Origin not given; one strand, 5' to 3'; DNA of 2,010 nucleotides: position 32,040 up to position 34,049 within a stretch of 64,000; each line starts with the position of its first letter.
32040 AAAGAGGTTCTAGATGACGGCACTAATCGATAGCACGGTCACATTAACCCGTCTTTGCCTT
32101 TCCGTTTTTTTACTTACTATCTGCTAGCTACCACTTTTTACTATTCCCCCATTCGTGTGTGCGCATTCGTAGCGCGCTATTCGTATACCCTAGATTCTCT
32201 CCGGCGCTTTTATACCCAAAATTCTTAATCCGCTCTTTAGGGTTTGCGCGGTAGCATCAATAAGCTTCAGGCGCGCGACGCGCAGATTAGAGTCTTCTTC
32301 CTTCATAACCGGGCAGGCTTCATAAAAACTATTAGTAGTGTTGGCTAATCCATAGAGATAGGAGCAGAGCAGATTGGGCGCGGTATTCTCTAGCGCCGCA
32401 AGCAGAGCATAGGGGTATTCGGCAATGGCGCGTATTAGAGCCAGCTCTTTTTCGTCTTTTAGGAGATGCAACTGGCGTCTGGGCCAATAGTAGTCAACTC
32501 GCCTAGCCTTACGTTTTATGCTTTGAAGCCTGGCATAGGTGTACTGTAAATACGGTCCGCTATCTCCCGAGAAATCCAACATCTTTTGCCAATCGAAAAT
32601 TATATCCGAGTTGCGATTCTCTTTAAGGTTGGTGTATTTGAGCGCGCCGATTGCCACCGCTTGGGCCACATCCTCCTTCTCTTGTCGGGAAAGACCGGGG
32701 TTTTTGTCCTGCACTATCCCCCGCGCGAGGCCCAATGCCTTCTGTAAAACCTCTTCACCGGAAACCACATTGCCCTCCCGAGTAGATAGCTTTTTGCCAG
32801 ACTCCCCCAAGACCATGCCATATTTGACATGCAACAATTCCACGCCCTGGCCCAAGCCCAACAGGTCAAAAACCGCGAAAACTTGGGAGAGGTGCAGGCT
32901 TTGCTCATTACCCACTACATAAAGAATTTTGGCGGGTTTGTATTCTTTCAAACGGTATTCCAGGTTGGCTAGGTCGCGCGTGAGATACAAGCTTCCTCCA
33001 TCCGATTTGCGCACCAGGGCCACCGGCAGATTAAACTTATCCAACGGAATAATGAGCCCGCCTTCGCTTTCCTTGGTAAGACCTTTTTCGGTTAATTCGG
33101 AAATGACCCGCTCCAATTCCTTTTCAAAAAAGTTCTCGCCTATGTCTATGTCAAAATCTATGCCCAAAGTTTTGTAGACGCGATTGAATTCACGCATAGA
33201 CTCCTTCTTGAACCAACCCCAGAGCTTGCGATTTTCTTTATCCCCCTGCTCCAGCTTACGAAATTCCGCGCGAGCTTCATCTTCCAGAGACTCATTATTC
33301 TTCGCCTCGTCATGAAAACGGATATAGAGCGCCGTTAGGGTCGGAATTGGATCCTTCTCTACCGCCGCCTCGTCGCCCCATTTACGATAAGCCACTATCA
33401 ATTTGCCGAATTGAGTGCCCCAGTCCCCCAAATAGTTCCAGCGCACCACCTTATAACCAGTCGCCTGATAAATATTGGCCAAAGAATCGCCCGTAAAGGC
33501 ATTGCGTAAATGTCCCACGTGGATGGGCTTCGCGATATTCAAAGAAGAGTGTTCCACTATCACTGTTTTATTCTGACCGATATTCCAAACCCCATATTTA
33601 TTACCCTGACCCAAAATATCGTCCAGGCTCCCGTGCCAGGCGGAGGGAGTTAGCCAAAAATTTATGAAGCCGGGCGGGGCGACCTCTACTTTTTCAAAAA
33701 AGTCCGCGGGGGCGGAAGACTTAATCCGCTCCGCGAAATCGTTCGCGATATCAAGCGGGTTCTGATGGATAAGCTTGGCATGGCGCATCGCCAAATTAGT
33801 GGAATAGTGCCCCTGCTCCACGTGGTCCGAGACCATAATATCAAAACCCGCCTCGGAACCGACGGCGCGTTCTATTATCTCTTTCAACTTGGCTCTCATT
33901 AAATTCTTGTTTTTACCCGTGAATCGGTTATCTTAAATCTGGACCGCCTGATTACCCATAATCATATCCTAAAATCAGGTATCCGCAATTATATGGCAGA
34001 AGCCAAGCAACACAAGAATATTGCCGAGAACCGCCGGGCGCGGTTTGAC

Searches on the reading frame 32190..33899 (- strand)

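Call 10: search_protein_families(library=pfam, proteins=[window:32190-33899:-], max_evalue=0.0001)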
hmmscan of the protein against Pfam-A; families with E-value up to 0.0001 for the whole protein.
window:32190-33899:- (569 aa): 3 families
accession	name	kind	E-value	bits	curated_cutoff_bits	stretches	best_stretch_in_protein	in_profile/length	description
PF00750.26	tRNA-synt_1d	-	2.7e-94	316.5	23.3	1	92-437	2-349/349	tRNA synthetases class I (R), catalytic domain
PF05746.21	DALR_1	-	4.3e-34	117.5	22.3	1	451-569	1-117/117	DALR anticodon binding domain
PF03485.21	Arg_tRNA_synt_N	-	2.7e-16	60.4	21.5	1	2-82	4-84/85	Arginyl tRNA synthetase N terminal domain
